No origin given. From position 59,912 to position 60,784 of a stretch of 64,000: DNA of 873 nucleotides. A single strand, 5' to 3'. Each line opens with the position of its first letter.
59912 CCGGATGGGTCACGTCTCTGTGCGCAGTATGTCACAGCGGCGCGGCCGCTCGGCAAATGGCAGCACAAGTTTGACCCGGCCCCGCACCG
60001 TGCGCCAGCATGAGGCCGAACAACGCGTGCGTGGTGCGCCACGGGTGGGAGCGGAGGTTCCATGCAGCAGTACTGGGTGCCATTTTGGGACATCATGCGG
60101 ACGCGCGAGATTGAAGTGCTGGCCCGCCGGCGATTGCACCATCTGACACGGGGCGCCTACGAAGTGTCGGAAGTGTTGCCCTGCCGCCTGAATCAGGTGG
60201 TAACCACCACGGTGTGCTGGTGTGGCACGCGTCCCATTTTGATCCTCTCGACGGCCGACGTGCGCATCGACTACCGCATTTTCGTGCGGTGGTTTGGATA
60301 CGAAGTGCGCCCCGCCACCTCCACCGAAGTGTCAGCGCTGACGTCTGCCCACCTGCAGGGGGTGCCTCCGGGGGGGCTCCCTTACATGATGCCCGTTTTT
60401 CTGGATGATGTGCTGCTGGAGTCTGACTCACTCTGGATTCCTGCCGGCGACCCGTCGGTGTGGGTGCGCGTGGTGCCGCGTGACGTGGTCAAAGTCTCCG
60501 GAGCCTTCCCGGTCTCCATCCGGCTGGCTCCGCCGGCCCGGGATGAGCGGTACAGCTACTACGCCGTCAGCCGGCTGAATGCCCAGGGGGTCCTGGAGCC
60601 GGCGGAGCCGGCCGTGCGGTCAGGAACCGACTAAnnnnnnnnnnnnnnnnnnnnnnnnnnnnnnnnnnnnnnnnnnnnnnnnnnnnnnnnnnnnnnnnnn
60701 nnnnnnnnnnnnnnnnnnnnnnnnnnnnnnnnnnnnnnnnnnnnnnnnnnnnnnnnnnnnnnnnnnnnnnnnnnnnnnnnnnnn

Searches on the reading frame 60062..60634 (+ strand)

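Call 78: search_protein_families(library=pfam, proteins=[window:60062-60634:+], max_evalue=0.00001)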
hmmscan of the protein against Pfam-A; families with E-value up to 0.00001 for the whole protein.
window:60062-60634:+ (190 aa): 1 family
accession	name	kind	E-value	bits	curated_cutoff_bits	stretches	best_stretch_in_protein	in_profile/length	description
PF04073.20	tRNA_edit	-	3.4e-13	50.2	25.5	1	30-144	5-122/123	Aminoacyl-tRNA editing domain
